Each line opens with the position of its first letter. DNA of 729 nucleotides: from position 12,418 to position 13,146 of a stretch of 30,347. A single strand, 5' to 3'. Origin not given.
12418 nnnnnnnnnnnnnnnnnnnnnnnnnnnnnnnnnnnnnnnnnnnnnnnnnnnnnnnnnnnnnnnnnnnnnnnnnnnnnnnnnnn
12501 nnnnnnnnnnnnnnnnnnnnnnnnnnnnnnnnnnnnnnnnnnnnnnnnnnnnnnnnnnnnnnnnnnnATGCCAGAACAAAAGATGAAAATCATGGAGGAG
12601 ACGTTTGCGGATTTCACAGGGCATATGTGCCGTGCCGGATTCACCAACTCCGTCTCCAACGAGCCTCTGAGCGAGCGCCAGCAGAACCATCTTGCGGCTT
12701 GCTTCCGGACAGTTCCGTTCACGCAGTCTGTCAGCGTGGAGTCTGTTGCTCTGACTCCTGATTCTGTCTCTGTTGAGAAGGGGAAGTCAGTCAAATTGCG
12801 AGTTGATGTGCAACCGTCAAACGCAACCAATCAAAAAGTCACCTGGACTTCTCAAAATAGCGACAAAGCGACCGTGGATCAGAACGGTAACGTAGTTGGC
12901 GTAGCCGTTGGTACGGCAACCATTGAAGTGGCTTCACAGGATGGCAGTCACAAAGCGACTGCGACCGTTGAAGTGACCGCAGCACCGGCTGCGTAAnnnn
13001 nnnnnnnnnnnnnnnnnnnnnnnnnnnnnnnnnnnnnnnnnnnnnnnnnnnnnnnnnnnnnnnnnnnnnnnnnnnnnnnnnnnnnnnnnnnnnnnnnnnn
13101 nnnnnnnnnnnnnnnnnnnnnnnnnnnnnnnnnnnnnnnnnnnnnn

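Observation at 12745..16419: Closely related Ig-like (Big_2) domains on a capsid-associated protein and on the major tail protein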

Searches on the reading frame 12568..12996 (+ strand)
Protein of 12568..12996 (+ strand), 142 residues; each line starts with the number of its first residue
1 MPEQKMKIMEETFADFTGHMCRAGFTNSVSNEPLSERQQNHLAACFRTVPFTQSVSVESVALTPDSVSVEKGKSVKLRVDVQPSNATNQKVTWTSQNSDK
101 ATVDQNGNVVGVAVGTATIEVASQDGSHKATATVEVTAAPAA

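Call 3: search_protein_families(library=pfam, proteins=[window:12568-12996:+], max_evalue=0.01)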
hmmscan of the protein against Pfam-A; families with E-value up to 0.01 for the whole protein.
window:12568-12996:+ (142 aa): 4 families
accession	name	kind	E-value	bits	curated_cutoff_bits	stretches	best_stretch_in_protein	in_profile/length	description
PF02368.24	Big_2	-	2.2e-25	88.9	22.8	1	57-134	2-79/79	Bacterial Ig-like domain (group 2)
PF07686.23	V-set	-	0.00018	22.1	26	1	63-100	2-40/109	Immunoglobulin V-set domain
PF22359.2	Big-like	-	0.003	18.2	27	1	90-138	2-48/48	Bacterial Ig-like domain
PF13927.12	Ig_3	-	0.0035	18.2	30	1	62-123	6-65/78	Immunoglobulin domain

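Call 7: search_protein_families(library=phrogs, proteins=[window:12568-12996:+], max_evalue=0.001)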
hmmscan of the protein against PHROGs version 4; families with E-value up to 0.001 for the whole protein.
window:12568-12996:+ (142 aa): 21 families
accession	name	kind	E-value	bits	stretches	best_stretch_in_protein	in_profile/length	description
phrog_215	-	head and packaging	4.4e-48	165.6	2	54-141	220-308/491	structural protein with Ig domain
phrog_35209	-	unknown function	1.4e-40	138.1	1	1-58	1-58/61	-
phrog_341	-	tail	8.7e-23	82.1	1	52-140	62-151/154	major tail protein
phrog_1280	-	other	2.1e-17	64.5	1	56-139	164-247/248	Ig domain containing protein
phrog_41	-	tail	8.5e-16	59.3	1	52-139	155-245/245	major tail protein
phrog_28902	-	tail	2e-12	47.1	1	53-134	372-454/709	major tail protein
phrog_35892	-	unknown function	2.9e-11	42.7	1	54-134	725-953/1181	-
phrog_885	-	tail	5.1e-11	43.1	1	49-134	193-283/338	major tail protein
phrog_3575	-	tail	7.7e-11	42.6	1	53-138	375-460/461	major tail protein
phrog_10059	-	unknown function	2.6e-10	40.6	1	56-138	183-263/345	-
phrog_853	-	tail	3.2e-10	40.6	1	48-138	153-248/254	major tail protein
phrog_290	-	tail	1.5e-09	38.7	1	51-137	327-410/411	minor tail protein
phrog_916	-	unknown function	1.5e-08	36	1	3-126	3-109/220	-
phrog_14417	-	tail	2.9e-08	32.9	1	56-139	289-375/1005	tail fiber protein; host specificity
phrog_22121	-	unknown function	2.6e-07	30.2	1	57-137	488-565/765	-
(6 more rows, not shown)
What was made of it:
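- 12568..12723 (+): N-terminal ~50-aa module of the head Ig protein (aa 1-52), constant across the family. Proposed virion (capsid) anchor. phrog_35209, E 1.4e-40, aa 1-58 (call 7).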

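Call 17: find_homologous_proteins(query=window:12568-12993:+, max_evalue=0.00001)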
Query window:12568-12993:+ (142 aa): 30 proteins with E <= 0.00001 among 90 candidates.
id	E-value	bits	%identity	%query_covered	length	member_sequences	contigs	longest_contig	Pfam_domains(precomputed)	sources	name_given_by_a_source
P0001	7.9e-100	347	93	96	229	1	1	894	PF26182.1,PF13927.13,PF22359.3,PF02368.25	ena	-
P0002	6.4e-84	296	99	100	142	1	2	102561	PF02368.25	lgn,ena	-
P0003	7.6e-84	296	99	100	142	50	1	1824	PF02368.25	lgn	-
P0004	6.4e-68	244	56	100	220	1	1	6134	PF26182.1,PF13927.13,PF22359.3,PF02368.25,PF26918.1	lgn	-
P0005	3.3e-65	236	55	100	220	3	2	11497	PF26182.1,PF13927.13,PF22359.3,PF02368.25,PF26918.1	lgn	-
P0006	1.9e-64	233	100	77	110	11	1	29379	PF02368.25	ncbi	-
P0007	1.9e-63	230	50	100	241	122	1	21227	PF26182.1,PF02368.25,PF26918.1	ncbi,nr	ncbi:TPA: Ig domain-containing protein, partial [Escherichia coli]|nr:Ig domain-containing protein [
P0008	8.5e-63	228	54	100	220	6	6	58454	PF26182.1,PF13927.13,PF22359.3,PF02368.25,PF26918.1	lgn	-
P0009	1.9e-62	227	49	100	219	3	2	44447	PF26182.1,PF02368.25,PF26918.1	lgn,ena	-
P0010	9.5e-62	225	54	99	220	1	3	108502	PF26182.1,PF22359.3,PF02368.25,PF26918.1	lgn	-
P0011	1.1e-61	224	54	99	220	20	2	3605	PF26182.1,PF22359.3,PF02368.25,PF26918.1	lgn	-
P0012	3.1e-61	223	52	96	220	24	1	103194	PF26182.1,PF13927.13,PF22359.3,PF02368.25,PF26918.1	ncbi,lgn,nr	ncbi:Ig domain-containing protein [Salmonella enterica]|nr:Ig domain-containing protein [Salmonella 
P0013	2.7e-48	181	64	100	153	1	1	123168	PF02368.25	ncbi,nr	ncbi:Ig-like domain-containing protein (plasmid) [Klebsiella pneumoniae]|nr:Ig-like domain-containin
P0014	2.1e-42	162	49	96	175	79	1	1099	PF26182.1,PF02368.25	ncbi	ncbi:Ig-like domain-containing protein, partial [Escherichia coli]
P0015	3.4e-42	161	47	98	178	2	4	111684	PF02368.25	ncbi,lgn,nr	ncbi:Ig-like domain-containing protein [Escherichia coli]|nr:Ig-like domain-containing protein [Esch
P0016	4.4e-40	155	56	100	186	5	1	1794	PF26182.1,PF02368.25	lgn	-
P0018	1.4e-33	134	52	99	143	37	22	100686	PF26182.1,PF02368.25,PF26918.1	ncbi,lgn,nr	ncbi:hypothetical protein DRW71_09350 [Salmonella enterica subsp. diarizonae]|nr:hypothetical protei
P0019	7.5e-32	128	64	73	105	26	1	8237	PF02368.25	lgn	-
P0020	1.5e-28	117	60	62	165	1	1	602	PF21090.4,PF02368.25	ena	-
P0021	2.6e-28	117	72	57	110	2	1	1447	PF02368.25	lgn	-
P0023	3.0e-23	100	63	57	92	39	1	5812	PF02368.25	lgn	-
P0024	5.0e-22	96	74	51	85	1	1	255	PF02368.25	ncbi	ncbi:Ig-like domain-containing protein, partial [Yersinia pestis]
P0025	6.1e-21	93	80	42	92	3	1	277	PF02368.25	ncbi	ncbi:Ig-like domain-containing protein, partial [Escherichia coli]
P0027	2.9e-20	91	59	61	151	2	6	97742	PF26182.1,PF19878.6,PF25354.2,PF02368.25,PF22963.4,PF26918.1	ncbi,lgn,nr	ncbi:Ig domain-containing protein [Escherichia coli]|nr:Ig domain-containing protein [Escherichia co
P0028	6.4e-20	89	64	53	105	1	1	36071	PF02368.25,PF26918.1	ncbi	ncbi:Ig-like domain-containing protein [Enterobacter hormaechei]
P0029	7.3e-14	70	82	31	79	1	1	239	PF02368.25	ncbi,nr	ncbi:Ig-like domain-containing protein, partial [Escherichia coli]|nr:Ig-like domain-containing prot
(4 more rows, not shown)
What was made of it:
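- Tried and rejected: Word-indexed search with the whole head protein (call 17).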

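Call 23: search_dna_similar(query=window:12568-12993:+, collection=phages, mode=protein, max_rows=60, max_evalue=0.00001)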
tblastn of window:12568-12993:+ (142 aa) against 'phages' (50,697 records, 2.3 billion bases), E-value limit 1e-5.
Records with a match: 75; places in all: 88; records where one place covers at least 80% of the query: 7.
Best place of each record, by identity: 60-80% 3; <60% 72.
By first word of the organism name: Klebsiella 67; Escherichia 2; Salmonella 2; Stenotrophomonas 1; Staphylococcus 1; Bacteriophage 1; Klebseilla 1.
By host as written in the record: Klebsiella pneumoniae 15; Klebsiella pneumoniae K42 8; - 6; Klebsiella pneumoniae K47 6; Raoultella planticola K57 (synonym: Klebsiella planticola) 5; Klebsiella pneumoniae K21 4; Klebsiella pneumoniae K46 3; Salmonella enterica subsp. enterica serovar Typhimurium strain LT2 2; and 22 more.
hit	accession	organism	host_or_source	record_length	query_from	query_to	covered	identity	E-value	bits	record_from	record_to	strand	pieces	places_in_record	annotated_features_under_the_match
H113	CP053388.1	Escherichia phage CMS-2020a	Escherichia coli strain SCU-107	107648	1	129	91%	63.1%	7e-30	208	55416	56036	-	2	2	record has no annotation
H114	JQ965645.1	Salmonella phage SSU5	Salmonella enterica subsp. enterica ...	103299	1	103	73%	65.0%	1e-36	137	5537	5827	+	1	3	putative Ig-like domain-containing protein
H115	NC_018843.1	Salmonella phage SSU5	Salmonella enterica subsp. enterica ...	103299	1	103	73%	65.0%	1e-36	137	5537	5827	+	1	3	structural protein with Ig domain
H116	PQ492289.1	Klebsiella phage vB_KpnS_p4727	Klebsiella pneumoniae 4727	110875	1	129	91%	50.8%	6e-30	118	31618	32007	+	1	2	record has no annotation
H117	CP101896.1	Klebsiella phage GArcari-2022b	Klebsiella pneumoniae strain 4011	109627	1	129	91%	50.8%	7e-30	118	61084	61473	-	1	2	record has no annotation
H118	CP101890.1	Klebsiella phage GArcari-2022a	Klebsiella pneumoniae strain 9362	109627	1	129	91%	50.8%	7e-30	118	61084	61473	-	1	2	record has no annotation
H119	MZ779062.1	Klebsiella phage pJN2-26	horse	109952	1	129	91%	50.8%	7e-30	118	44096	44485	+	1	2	putative Ig-like domain containing protein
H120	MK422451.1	Klebsiella phage ST13-OXA48phi12.3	Klebsiella pneumoniae ST13-OXA48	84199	1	129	91%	50.8%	1e-29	117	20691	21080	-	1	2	tail tube protein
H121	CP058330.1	Klebsiella phage vB_Kpn_1825-KPC53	Klebsiella pneumoniae subsp. pneumoniae ...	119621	3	129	89%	50.0%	2e-28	114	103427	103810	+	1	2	record has no annotation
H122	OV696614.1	Escherichia phage Cyrano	-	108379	1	104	73%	55.8%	8e-30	118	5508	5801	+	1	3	Ig-lke domain containing protein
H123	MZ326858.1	Stenotrophomonas phage Pepon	Stenotrophomonas maltophilia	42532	55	129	53%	49.3%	2e-6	51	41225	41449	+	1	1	hypothetical protein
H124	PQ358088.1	Staphylococcus phage TPWB-09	Staphylococcus sp.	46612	52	128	54%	44.2%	9e-7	52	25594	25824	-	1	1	major tail protein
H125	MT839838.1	Bacteriophage sp.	human fecal samples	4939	42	103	44%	48.4%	6e-6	50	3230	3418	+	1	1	record has no annotation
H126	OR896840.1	Klebsiella phage GlastoCabaret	Klebsiella pneumoniae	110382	55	103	35%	49.0%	2e-6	51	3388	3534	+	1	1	structural protein with Ig domain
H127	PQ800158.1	Klebsiella phage Kpn_R1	Klebsiella pneumoniae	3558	55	103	35%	46.9%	4e-6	50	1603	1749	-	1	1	record has no annotation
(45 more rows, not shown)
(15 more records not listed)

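Call 33: search_solved_structures(query=window:12568-12993:+, max_evalue=0.01, show_alignments=2)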
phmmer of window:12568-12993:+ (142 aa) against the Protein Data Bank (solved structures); distinct sequences matched with E-value up to 0.01: 14.
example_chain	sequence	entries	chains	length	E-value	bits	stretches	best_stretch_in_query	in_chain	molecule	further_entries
7quz_AAA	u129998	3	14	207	1.2e-15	61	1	51-141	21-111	Beta-1,3-glucanase bglH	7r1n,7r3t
7x30_P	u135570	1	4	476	1.5e-11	47.8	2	56-130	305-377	Hoc-like protein ORF90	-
9cuy_c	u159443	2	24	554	1e-08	38.7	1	57-122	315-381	Short tail fiber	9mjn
2l04_A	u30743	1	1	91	6.7e-07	32.8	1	59-138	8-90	Major tail protein V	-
6n1a_A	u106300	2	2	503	6.8e-07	32.8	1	55-127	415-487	Carbohydrate-binding protein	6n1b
9mfe_A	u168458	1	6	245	1.2e-06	32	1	58-138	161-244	Major tail protein V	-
7z47_G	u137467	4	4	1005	1.4e-06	31.8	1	56-139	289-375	Surface protein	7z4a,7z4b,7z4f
7t4f_A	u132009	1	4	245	7.3e-06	29.5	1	58-138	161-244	Tail tube protein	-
6p3e_A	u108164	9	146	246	7.4e-06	29.5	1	58-138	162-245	Tail tube protein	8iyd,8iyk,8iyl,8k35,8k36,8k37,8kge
8hqz_p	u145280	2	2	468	2.5e-05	27.8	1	52-138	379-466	Tail tube protein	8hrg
8zdj_S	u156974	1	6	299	0.00018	25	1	54-138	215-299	Tail Tube Protein (gp13)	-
8zdl_S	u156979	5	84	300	0.00018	25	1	54-138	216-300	Tail Tube Protein (gp13)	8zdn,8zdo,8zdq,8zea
5ngj_A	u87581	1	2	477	0.00033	24.1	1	59-139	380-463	Tail tube protein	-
7qg9_F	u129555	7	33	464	0.00037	24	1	59-138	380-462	Tail tube protein | Tail tube protein pb6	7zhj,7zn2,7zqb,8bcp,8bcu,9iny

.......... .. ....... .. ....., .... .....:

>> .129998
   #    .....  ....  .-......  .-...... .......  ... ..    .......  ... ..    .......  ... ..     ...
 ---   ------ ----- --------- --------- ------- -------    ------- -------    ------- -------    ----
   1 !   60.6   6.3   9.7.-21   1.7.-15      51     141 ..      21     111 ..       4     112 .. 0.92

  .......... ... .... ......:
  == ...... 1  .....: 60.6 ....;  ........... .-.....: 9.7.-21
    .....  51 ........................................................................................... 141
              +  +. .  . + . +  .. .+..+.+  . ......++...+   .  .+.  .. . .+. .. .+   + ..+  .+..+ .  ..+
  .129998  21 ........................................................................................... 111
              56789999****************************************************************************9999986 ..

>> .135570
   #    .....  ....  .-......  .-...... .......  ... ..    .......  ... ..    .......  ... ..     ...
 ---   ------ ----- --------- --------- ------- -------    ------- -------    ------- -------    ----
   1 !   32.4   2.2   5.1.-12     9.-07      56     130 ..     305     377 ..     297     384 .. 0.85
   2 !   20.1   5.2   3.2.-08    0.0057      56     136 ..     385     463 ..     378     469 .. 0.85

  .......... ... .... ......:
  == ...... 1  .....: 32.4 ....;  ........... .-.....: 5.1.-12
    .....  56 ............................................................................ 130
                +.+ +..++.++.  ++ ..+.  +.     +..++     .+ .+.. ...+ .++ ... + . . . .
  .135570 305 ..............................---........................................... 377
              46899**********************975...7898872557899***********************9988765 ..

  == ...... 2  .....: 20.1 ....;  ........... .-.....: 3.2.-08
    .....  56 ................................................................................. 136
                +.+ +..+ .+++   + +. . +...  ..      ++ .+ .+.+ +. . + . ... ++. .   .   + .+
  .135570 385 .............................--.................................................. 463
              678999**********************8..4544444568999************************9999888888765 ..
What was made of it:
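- On Capsid decoration protein of the anchor-plus-Ig type (T5 pb10, T4 Hoc): PDB sequence hits of the 142-aa protein cover only aa 51-141, the Big_2 part; nothing matches aa 1-50 (call 33).
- Closest known: Bacteriophage T5 decoration protein pb10 together with the T5 tube protein pb6. Different: There is no sequence similarity between the N-terminal module here and pb10's binding domain (no PDB hit for aa 1-50, call 33).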

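Call 50: predict_structure(alignment_id=A2)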
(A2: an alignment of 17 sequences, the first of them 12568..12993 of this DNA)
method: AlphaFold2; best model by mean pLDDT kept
length: 142 residues; sequences in the alignment: 17
mean_pLDDT: 76.2   pTM: 0.58
mean pLDDT of the five models: 76.2, 75.7, 75.4, 75.0, 74.7
residues with pLDDT >= 90: 71; 70-90: 17; 50-70: 24; < 50: 30
segments of 3 or more residues with pLDDT < 50: 1-30
pLDDT, mean of each block of 10 residues (from residue 1): 37 39 40 63 60 78 94 95 89 97 96 97 92 92 64
secondary structure, 60 per line:
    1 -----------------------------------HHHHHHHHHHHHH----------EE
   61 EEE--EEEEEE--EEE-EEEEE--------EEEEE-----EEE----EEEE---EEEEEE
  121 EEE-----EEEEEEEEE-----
elements in order: H36-48 E59-63 E66-71 E74-76 E78-82 E91-95 E101-103 E108-111 E115-123 E129-137
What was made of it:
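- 12568..12723 (+): AlphaFold confidence is low (aa 1-30 pLDDT <50; one helix at 36-48; call 50), so the fold is unresolved.
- On Capsid decoration protein of the anchor-plus-Ig type (T5 pb10, T4 Hoc): The model gives one helix (aa 36-48), and pLDDT is <50 for aa 1-30, from a shallow 17-sequence alignment (call 50).
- The N-terminal module is modelled with low confidence (call 50) and has no PDB sequence match; the hits in call 33 cover only aa 51-141.
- Tried and rejected: Confidence was too low for aa 1-30 (call 50), so I did not run a fold search on it.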

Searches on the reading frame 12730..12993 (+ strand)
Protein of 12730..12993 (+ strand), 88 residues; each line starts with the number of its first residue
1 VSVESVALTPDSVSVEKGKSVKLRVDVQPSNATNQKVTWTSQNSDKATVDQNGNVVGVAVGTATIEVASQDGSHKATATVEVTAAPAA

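Call 26: search_protein_representatives(protein=window:12730-12993:+)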
Query: 88 residues. Proteins with E-value up to 0.001 (for the whole library): 65049; up to 1e-10: 26201; up to 1e-30: 5371. The best 150 are listed.
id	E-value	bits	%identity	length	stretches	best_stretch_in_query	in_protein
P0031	0.0e+00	1137.9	40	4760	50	11-85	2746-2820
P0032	8.6e-276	897.4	41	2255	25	2-86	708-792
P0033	1.4e-270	880.8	37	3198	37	3-84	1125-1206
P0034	1.2e-257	839.9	36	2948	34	2-83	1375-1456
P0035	6.6e-240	783.7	35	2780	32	3-83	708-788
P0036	2.3e-233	763.0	35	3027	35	5-83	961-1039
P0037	1.7e-229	750.8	38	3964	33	3-84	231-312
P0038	2.4e-226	740.7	37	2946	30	3-84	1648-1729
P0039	9.5e-222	726.2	36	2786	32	2-82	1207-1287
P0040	4.9e-219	717.6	38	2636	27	4-85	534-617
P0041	1.9e-214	703.0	35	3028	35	6-82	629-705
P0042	9.9e-214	700.8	34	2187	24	3-87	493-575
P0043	2.4e-208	683.7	35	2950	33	9-84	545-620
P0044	1.9e-207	680.9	35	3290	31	3-87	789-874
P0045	1.4e-203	668.6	38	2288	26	3-81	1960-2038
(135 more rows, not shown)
